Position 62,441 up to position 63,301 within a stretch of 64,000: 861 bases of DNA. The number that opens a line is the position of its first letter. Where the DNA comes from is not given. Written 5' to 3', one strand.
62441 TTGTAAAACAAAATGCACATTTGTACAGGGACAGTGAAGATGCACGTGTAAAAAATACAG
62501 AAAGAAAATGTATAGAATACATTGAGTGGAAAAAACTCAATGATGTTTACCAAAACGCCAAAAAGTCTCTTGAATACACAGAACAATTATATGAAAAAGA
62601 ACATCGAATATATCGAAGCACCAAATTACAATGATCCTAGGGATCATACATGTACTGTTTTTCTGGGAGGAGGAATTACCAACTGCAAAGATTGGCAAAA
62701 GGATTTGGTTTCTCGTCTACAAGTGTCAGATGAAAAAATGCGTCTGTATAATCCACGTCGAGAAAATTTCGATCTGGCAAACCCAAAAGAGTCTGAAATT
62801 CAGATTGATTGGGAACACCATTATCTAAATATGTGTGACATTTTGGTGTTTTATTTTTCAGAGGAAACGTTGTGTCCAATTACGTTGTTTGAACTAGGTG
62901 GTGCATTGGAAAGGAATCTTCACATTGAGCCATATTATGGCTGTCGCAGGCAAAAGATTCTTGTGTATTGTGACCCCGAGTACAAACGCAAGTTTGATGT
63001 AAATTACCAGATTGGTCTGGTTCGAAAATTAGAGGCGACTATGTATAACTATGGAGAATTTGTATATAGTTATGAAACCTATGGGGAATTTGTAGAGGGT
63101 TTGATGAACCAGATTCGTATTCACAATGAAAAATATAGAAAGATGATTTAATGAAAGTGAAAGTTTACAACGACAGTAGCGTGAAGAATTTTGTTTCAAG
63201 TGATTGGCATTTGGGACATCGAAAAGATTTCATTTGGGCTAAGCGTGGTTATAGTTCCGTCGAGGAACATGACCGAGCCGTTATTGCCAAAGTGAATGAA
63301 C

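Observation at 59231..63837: Terminal operon packed with nucleotide and ADP-ribose processing domains: Nudix, Cys-phosphatase, NADAR, Nuc_deoxyrib_tr-like and calcineurin-like phosphoesterase, closed by a strong terminator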

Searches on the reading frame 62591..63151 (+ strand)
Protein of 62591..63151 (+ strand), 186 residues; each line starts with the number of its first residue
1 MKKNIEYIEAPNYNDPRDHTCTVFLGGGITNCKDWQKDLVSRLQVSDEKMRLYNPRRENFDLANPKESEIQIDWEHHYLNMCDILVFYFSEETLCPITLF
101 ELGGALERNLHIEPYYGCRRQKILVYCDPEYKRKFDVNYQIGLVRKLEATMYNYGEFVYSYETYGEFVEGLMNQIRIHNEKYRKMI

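Call 3: search_protein_families(library=pfam, proteins=[window:62591-63151:+], max_evalue=0.1)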
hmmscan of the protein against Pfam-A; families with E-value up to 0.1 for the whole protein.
window:62591-63151:+ (186 aa): 1 family
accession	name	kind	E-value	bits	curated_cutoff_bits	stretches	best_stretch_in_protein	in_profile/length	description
PF15891.11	Nuc_deoxyri_tr2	-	9.9e-19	68.1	30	1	22-107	3-93/105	Nucleoside 2-deoxyribosyltransferase like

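Call 7: search_protein_families(library=phrogs, proteins=[window:62591-63151:+], max_evalue=0.01)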
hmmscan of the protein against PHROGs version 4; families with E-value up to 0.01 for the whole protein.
window:62591-63151:+ (186 aa): 1 family
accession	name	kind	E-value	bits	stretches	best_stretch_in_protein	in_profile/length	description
phrog_30579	-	unknown function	2.7e-11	44.5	1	19-104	16-107/164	-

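Call 17: search_protein_families(library=ncbifam, proteins=[window:62591-63151:+], max_evalue=0.1)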
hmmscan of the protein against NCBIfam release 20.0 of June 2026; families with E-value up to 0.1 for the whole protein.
window:62591-63151:+ (186 aa): 0 families

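Call 20: search_solved_structures(query=window:62591-63151:+, max_evalue=1, show_alignments=1)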
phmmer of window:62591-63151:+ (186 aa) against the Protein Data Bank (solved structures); distinct sequences matched with E-value up to 1: 2.
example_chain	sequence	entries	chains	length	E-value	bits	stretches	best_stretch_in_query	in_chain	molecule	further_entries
4mcj_A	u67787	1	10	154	8.1e-07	32.4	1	22-106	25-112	Uncharacterized protein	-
7xur_A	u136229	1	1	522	0.76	12.9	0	29-78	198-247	snRNA-activating protein complex subunit 4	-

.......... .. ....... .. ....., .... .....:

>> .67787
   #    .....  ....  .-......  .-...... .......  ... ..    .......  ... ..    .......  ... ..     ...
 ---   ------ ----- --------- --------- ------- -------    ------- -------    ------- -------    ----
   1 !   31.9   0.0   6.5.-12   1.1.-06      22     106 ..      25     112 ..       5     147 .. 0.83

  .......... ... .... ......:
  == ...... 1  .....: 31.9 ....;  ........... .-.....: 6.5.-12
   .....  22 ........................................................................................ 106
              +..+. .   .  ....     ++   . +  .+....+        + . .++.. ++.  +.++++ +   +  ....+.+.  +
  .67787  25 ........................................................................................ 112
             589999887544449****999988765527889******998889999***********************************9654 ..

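Call 29: search_dna_similar(query=window:62591-63151:+, collection=phages, mode=protein, max_rows=25, max_evalue=0.001)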
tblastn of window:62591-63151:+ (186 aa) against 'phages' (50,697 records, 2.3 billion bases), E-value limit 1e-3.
Records with a match: 42; places in all: 42; records where one place covers at least 80% of the query: 6.
Best place of each record, by identity: <60% 42.
By first word of the organism name: Prevotella 15; Caulobacter 11; uncultured 2; Alishewanella 2; Bertelyvirus 2; Brevundimonas 2; Xanthomonas 2; Lactobacillus 2; Sinorhizobium 1; Erythrobacter 1; and 2 more.
By host as written in the record: Prevotella sp. 15; Caulobacter vibrioides CB15 11; - 2; Alishewanella sp. SMS8 2; Brevundimonas pondensis LVF1 2; Lactobacillus brevis 2; Caulobacter crescentus 2; Sinohrizobium meliloti NRRL L-50 1; and 5 more.
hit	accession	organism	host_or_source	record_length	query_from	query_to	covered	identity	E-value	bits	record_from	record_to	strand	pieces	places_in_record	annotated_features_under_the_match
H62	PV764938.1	Sinorhizobium phage Phosso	Sinohrizobium meliloti NRRL L-50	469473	2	161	86%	35.4%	9e-22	97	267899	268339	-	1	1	nucleoside deoxyribosyltransferase | hypothetical protein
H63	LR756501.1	uncultured phage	metagenomic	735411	3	160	85%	34.9%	9e-22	97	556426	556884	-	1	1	record has no annotation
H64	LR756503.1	uncultured phage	metagenomic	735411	3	160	85%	34.9%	9e-22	97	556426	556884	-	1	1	record has no annotation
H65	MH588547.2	Caulobacter phage CcrSC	Caulobacter vibrioides CB15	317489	8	157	81%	31.9%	7e-11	66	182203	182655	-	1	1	hypothetical protein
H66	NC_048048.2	Caulobacter phage CcrSC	Caulobacter vibrioides CB15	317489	8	157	81%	31.9%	7e-11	66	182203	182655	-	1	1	hypothetical protein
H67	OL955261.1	Erythrobacter phage vB_EliS-L02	Erythrobacter sp.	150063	15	159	78%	32.2%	4e-13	72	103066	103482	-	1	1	hypothetical protein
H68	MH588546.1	Caulobacter phage CcrBL9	Caulobacter vibrioides CB15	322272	8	138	70%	34.5%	2e-11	67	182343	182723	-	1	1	hypothetical protein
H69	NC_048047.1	Caulobacter phage CcrBL9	Caulobacter vibrioides CB15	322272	8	138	70%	34.5%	2e-11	67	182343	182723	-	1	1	hypothetical protein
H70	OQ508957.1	Alishewanella phage vB_AspM_Slickus01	Alishewanella sp. SMS8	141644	1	137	74%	32.9%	2e-6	52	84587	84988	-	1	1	hypothetical protein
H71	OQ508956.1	Alishewanella phage vB_AspM_Slicko01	Alishewanella sp. SMS8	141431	1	137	74%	32.2%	1e-5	50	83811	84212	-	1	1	hypothetical protein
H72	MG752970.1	Ralstonia phage RsoM2USA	Ralstonia solanacearum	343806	23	175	82%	28.6%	7e-9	60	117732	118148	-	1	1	hypothetical protein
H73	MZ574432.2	Caulobacter phage BL47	Caulobacter vibrioides CB15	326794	23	138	62%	34.1%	1e-8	59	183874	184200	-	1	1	hypothetical protein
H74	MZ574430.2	Caulobacter phage C2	Caulobacter vibrioides CB15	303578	23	138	62%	34.1%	1e-8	59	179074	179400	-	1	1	hypothetical protein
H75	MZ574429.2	Caulobacter phage C1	Caulobacter vibrioides CB15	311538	23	138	62%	34.1%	1e-8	59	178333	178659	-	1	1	hypothetical protein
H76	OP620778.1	Bertelyvirus sp.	Caulobacter vibrioides CB15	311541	23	138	62%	34.1%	1e-8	59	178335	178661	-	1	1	hypothetical protein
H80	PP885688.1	Tunturiibacter phage Tunturi_5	Tunturiibacter psychrotolerans X4BP1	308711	8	107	54%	37.0%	2e-7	56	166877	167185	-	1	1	MutT/NUDIX hydrolase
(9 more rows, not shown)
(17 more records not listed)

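Call 31: get_annotated_region(hit=H80, flank=6000)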
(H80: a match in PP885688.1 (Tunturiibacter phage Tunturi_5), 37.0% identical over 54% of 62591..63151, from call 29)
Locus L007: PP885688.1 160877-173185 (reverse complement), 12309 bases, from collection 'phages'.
description: Tunturiibacter phage Tunturi_5, complete genome.
organism: Tunturiibacter phage Tunturi_5 (NCBI taxid 3378199)
taxonomy: Viruses; Duplodnaviria; Heunggongvirae; Uroviricota; Caudoviricetes
host: Tunturiibacter psychrotolerans X4BP1; source: soil; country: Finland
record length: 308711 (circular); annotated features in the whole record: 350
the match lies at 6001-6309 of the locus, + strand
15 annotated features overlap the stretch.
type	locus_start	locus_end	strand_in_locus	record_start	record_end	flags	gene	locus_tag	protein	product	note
CDS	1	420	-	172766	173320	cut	-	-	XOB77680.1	hypothetical protein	ORF237; gp237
CDS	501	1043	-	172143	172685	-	-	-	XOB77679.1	endolysin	ORF236; gp236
CDS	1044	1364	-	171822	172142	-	-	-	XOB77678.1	transcriptional regulator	ORF235; gp235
CDS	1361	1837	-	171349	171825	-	-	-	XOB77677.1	hypothetical protein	ORF234; gp234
CDS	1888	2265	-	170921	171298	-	-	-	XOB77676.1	hypothetical protein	ORF233; gp233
CDS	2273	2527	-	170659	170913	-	-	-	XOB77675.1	hypothetical protein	ORF232; gp232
CDS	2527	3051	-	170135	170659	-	-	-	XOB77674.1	hypothetical protein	ORF231; gp231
CDS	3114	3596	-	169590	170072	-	-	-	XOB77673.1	hypothetical protein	ORF230; gp230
CDS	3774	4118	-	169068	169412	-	-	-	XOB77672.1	hypothetical protein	ORF229; gp229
CDS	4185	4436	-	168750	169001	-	-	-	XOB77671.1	hypothetical protein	ORF228; gp228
CDS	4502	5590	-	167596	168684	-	-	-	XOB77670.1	O-acetyltransferase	ORF227; gp227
CDS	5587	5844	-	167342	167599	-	-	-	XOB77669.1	hypothetical protein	ORF226; gp226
CDS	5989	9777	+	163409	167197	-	-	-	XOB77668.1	MutT/NUDIX hydrolase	ORF225; gp225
CDS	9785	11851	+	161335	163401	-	-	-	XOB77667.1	portal protein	ORF224; gp224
CDS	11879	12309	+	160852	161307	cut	-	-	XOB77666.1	RNA-binding protein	ORF223; gp223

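Call 32: get_annotated_region(hit=H62, flank=6000)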
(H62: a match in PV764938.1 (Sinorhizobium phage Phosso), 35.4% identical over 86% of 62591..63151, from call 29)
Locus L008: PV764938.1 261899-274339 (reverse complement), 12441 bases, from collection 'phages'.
description: Sinorhizobium phage Phosso, complete genome.
organism: Sinorhizobium phage Phosso (NCBI taxid 3435197)
taxonomy: Viruses
host: Sinohrizobium meliloti NRRL L-50; source: soil; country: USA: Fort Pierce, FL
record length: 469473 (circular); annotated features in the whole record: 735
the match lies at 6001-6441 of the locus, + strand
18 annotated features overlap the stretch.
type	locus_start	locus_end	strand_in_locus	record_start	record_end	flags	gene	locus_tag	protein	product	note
CDS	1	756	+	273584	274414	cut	-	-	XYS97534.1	ammonia-dependent NAD(+) synthetase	377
CDS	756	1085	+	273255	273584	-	-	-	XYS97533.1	hypothetical protein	376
CDS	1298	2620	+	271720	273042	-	-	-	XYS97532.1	nicotinate phosphoribosyltransferase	375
CDS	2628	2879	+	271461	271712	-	-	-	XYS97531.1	hypothetical protein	374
CDS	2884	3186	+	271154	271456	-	-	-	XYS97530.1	hypothetical protein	373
CDS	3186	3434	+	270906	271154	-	-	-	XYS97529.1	hypothetical protein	372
CDS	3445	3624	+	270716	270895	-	-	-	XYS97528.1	hypothetical protein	371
CDS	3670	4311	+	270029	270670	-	-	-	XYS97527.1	MutT-like nucleotide pyrophosphohydrolase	370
CDS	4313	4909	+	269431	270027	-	-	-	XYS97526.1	nicotinamide-nucleotide adenylyltransferase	369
CDS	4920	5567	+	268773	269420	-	-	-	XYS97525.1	hydrolase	368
CDS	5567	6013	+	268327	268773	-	-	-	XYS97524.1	hypothetical protein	367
CDS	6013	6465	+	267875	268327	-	-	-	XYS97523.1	nucleoside deoxyribosyltransferase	366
CDS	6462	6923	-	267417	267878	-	-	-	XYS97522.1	minor tail protein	365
CDS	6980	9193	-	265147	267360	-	-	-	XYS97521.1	minor tail protein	364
CDS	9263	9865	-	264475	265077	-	-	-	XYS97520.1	tail fiber protein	363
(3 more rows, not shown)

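Call 37: search_protein_families(library=pfam, proteins=[L008:4920-5567:+, L008:5567-6013:+, L008:3670-4311:+, L008:6013-6465:+, L007:5989-9777:+, L008:1298-2620:+], max_evalue=0.01)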
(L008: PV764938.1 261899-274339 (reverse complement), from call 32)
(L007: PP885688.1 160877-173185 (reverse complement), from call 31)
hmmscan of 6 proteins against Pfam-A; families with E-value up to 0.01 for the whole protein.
L008:4920-5567:+ (215 aa): 1 family
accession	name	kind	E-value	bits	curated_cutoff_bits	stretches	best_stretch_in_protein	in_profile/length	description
PF00857.26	Isochorismatase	-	1.5e-07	32.1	27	1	22-188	3-145/175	Isochorismatase domain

L008:5567-6013:+ (148 aa): 0 families

L008:3670-4311:+ (213 aa): 1 family
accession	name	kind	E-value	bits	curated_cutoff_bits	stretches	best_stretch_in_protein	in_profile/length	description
PF00293.34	NUDIX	-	1.2e-11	45.1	21.1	1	104-196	38-132/134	NUDIX domain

L008:6013-6465:+ (150 aa): 1 family
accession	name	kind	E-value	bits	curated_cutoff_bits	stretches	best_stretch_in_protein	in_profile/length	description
PF15891.11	Nuc_deoxyri_tr2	-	1.4e-23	83.6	30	1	15-112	3-104/105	Nucleoside 2-deoxyribosyltransferase like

L007:5989-9777:+ (1262 aa): 2 families
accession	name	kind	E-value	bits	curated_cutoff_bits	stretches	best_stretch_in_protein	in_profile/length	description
PF18760.7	ART-PolyVal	-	4.6e-32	112.1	31.2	2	207-380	1-140/140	ADP-Ribosyltransferase in polyvalent proteins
PF15891.11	Nuc_deoxyri_tr2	-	2.8e-25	89.1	30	1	16-115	2-102/105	Nucleoside 2-deoxyribosyltransferase like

L008:1298-2620:+ (440 aa): 2 families
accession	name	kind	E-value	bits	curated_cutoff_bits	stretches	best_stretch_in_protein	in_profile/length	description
PF04095.22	NAPRTase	-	2.5e-41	142.4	20.8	1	194-429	2-236/239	Nicotinate phosphoribosyltransferase (NAPRTase) family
PF17767.7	NAPRTase_N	-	4.8e-29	101.7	32.6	1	25-153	1-125/125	Nicotinate phosphoribosyltransferase (NAPRTase) N-terminal domain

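Call 40: find_related_loci(query=window:62591-63151:+, collection=viral_contigs, flank=10000)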
Query window:62591-63151:+ (186 aa) in viral_contigs; peptide patterns used: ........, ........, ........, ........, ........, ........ (x = any residue, [..] = any of these).
2 stretches matched a pattern, but none encodes a relative of the query by tblastn (E <= 1e-3).

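Call 42: find_homologous_proteins(query=window:62591-63151:+, max_evalue=0.001)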
Query window:62591-63151:+ (186 aa): 113 proteins with E <= 0.001 among 130 candidates.
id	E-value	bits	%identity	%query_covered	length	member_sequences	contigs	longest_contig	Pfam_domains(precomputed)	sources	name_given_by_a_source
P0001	4.4e-126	436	100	100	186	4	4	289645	PF15891.12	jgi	-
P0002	1.5e-98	346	83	100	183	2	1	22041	PF15891.12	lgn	-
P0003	3.2e-92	326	79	99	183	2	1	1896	PF15891.12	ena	-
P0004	2.3e-77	277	66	98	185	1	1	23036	PF15891.12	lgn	-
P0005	5.8e-75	269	69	97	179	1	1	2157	PF15891.12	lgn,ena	-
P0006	1.7e-71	258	63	99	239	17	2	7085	PF15891.12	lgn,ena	-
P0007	2.0e-50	189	54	95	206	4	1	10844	PF15891.12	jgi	-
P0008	3.1e-47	179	55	96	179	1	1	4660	PF15891.12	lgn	-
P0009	3.2e-47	179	53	90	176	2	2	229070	PF15891.12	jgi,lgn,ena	jgi:hypothetical protein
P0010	8.4e-47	178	53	94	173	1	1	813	PF15891.12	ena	-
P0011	1.9e-45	173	51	93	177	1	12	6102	PF15891.12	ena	-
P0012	6.8e-45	171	51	90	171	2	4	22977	PF15891.12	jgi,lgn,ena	-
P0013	8.6e-45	171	50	93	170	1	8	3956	PF15891.12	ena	-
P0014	3.5e-44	169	51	90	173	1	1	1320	PF15891.12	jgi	-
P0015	4.6e-44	169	58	75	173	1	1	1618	PF15891.12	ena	-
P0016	6.0e-44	168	51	93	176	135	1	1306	PF15891.12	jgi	jgi:hypothetical protein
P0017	6.2e-44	168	52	92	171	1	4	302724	PF15891.12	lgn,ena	-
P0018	9.5e-44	168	51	90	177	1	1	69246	PF15891.12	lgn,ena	-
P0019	6.6e-43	165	52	84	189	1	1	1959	PF15891.12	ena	-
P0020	3.9e-42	162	49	92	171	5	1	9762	PF15891.12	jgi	-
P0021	5.2e-42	162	47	92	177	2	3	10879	PF15891.12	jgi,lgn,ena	-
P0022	1.4e-41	161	49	92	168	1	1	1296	PF15891.12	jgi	jgi:hypothetical protein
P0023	1.4e-41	161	53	81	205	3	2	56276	PF15891.12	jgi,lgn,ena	-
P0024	1.7e-41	160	47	95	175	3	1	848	PF15891.12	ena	-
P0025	1.8e-41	160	48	95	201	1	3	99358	PF15891.12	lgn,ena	-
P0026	3.0e-41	160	48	92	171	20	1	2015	PF15891.12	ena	-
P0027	3.9e-41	159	55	76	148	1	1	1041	PF15891.12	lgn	-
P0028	4.3e-41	159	49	93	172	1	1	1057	PF15891.12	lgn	-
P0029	8.1e-41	158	48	92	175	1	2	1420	PF15891.12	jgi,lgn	jgi:hypothetical protein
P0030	8.5e-41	158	55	75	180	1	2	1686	PF15891.12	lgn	-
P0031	1.1e-40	158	55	75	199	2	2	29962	PF15891.12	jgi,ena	jgi:hypothetical protein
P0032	2.8e-40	156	50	82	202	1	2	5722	PF15891.12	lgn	-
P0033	6.0e-40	155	51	91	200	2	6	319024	PF15891.12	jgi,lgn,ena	jgi:hypothetical protein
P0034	9.7e-40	155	46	92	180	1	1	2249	PF15891.12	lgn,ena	-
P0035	4.0e-39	153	55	75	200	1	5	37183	PF15891.12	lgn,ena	-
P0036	9.6e-39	151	46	91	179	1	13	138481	PF15891.12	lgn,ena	-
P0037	1.1e-38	151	47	91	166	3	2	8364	PF15891.12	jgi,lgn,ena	jgi:hypothetical protein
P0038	2.9e-38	150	48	91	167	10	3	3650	PF15891.12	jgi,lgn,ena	-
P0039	7.8e-38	148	43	95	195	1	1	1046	PF15891.12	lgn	-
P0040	1.6e-37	147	52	75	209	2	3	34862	PF15891.12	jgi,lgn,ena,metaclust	metaclust:\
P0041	4.2e-37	146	49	87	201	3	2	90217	PF15891.12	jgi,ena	jgi:hypothetical protein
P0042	6.2e-37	145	44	90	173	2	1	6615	PF15891.12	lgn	-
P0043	2.4e-36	143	46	93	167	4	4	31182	PF15891.12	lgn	-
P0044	6.6e-36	142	50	73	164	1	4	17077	PF15891.12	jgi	jgi:hypothetical protein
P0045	1.4e-34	138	45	92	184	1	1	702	PF15891.12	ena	-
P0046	2.3e-34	137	45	83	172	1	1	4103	PF15891.12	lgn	-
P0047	4.9e-33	133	42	97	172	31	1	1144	PF15891.12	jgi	-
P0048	1.0e-32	132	48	78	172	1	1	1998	PF15891.12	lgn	-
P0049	1.1e-32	132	42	95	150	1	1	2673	PF15891.12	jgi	-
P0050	1.2e-32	131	42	87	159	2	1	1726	PF15891.12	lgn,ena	-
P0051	1.5e-32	131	52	73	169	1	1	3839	PF15891.12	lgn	-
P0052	5.0e-32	129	48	78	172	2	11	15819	PF15891.12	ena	-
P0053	7.7e-32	129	46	73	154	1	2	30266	PF15891.12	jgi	jgi:hypothetical protein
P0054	6.6e-31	126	44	96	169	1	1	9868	PF15891.12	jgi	jgi:hypothetical protein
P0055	7.9e-31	126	49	69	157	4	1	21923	PF15891.12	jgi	jgi:Nucleoside 2-deoxyribosyltransferase like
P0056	5.1e-30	123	45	75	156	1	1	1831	PF15891.12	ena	-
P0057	2.6e-29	121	45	73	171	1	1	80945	PF15891.12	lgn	-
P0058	8.3e-29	119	48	67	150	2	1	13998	PF15891.12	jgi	-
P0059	1.4e-27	115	45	74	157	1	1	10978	PF15891.12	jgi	jgi:hypothetical protein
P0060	2.1e-27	114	40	84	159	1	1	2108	PF15891.12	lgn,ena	-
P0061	5.4e-27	113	42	80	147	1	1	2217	PF15891.12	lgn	-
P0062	5.8e-27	113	52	65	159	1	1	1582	PF15891.12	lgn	-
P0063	7.3e-27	113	43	75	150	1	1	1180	PF15891.12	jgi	-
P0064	7.8e-27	112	41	76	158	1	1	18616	PF15891.12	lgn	-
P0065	1.2e-26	112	48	66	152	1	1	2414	PF15891.12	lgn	-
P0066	1.2e-26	112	42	75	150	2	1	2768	PF15891.12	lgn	-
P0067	2.3e-26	111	43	76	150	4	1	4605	PF15891.12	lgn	-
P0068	2.3e-26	111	41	76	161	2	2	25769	PF15891.12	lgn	-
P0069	2.7e-26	111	42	77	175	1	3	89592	PF15891.12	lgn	-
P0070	3.2e-26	110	38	85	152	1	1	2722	PF15891.12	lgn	-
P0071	5.0e-26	110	39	74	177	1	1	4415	PF15891.12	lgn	-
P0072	5.7e-26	110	47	75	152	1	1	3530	PF15891.12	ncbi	-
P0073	9.3e-26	109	41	98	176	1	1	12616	PF15891.12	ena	-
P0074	1.5e-25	108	45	80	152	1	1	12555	PF15891.12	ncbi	-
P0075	1.6e-25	108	44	79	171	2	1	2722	PF15891.12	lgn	-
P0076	2.0e-25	108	44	70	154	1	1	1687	PF15891.12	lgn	-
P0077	2.6e-25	108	43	76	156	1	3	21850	PF15891.12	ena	-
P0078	3.5e-25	107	41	75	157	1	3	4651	PF15891.12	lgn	-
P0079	4.7e-25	107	45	75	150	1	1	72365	PF15891.12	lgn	-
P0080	6.5e-25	106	50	72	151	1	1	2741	PF15891.12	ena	-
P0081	1.4e-24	105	39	84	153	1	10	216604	PF15891.12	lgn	-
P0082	1.4e-24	105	39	76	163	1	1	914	PF15891.12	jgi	jgi:hypothetical protein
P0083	5.4e-24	103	41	83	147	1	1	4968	PF15891.12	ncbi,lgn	-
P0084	6.6e-24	103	52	51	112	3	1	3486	PF15891.12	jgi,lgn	jgi:hypothetical protein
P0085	7.1e-24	103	43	78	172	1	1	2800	PF15891.12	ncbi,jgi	jgi:hypothetical protein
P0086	7.2e-24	103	42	73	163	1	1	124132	PF15891.12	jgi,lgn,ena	-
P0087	3.5e-23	101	36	88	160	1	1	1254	PF15891.12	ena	-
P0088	4.9e-23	100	37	84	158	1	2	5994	PF15891.12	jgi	jgi:hypothetical protein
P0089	7.4e-23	100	41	75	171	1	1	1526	PF15891.12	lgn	-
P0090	8.3e-23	99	43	78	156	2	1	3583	PF15891.12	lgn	-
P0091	1.1e-22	99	42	75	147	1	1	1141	PF15891.12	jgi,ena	-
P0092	1.6e-22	98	43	76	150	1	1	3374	PF15891.12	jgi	jgi:hypothetical protein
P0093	2.5e-22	98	38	85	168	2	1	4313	PF15891.12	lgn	-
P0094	3.0e-22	98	45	68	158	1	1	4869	PF15891.12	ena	-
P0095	3.2e-22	97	42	67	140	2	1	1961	PF15891.12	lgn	-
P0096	4.8e-22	97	40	75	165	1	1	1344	PF15891.12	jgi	jgi:Nucleoside 2-deoxyribosyltransferase like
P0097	1.1e-21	96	44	76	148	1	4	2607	PF15891.12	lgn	-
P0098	1.4e-21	95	44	76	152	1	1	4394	PF15891.12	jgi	jgi:hypothetical protein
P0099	3.7e-21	94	38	83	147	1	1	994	PF15891.12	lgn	-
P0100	4.2e-21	94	46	73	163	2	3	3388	PF15891.12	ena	-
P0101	7.8e-21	93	41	75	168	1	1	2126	PF15891.12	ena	-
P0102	1.2e-20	92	43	75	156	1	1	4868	PF15891.12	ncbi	-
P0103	1.7e-20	92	44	65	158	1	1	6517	PF15891.12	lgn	-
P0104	2.8e-20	91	42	69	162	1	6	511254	PF15891.12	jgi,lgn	jgi:hypothetical protein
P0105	5.9e-20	90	42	67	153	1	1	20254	PF15891.12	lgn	-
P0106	9.9e-20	89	40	75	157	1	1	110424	PF15891.12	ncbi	-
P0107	8.8e-19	86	38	85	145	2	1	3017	PF15891.12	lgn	-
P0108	2.0e-18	85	39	76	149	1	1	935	PF15891.12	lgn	-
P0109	2.2e-16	78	40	75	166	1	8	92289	PF15891.12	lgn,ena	-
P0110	3.0e-16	78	38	74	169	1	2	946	PF15891.12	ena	-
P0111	3.0e-16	78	41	76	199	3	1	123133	PF15891.12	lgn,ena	-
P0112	3.5e-16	78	38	74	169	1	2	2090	PF15891.12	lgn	-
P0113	2.6e-15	75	39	67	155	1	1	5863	PF15891.12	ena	-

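Call 43: find_encoding_contigs(protein=P0002, flank=10000, max_places=2)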
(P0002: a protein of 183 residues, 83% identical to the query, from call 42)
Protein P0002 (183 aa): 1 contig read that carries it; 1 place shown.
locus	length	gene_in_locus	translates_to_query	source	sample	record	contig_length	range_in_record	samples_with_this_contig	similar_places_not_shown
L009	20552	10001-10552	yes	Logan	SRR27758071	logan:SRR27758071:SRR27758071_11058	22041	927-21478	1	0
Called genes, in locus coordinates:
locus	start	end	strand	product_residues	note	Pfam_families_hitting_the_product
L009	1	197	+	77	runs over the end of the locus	-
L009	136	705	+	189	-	PF25185:Tad3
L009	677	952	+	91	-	-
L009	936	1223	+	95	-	-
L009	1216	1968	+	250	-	PF04446:Thg1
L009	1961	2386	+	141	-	PF09643:YopX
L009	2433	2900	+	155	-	-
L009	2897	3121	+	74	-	-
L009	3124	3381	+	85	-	-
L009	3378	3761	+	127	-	PF01981:PTH2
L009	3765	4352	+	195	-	-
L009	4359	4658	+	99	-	-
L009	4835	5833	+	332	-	PF13793:Pribosyltran_N, PF00156:Pribosyltran, PF14572:Pribosyl_synth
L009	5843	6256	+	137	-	-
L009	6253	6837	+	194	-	PF00293:NUDIX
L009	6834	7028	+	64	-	-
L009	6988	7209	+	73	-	-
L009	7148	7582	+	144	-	-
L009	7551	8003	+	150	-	PF24024:DUF7336 (weak)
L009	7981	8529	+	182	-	-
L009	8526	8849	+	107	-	-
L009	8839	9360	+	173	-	PF08719:NADAR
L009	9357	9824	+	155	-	-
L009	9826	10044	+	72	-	-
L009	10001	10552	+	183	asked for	PF15891:Nuc_deoxyri_tr2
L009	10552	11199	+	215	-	-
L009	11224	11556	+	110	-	-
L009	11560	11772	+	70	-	-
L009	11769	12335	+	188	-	PF20043:DUF6445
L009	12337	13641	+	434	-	PF00535:Glycos_transf_2, PF10111:Glyco_tranf_2_2 (weak)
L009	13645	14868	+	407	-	PF00535:Glycos_transf_2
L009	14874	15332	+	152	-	PF01661:Macro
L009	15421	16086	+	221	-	-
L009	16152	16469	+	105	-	-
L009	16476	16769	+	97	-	-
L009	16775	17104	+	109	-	-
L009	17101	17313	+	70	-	-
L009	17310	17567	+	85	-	PF01541:GIY-YIG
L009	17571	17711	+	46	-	-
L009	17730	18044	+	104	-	-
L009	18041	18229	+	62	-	-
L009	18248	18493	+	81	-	-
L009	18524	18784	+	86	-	-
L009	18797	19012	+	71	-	-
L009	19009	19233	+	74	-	-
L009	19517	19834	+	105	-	-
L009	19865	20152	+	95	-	-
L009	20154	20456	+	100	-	-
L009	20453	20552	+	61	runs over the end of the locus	-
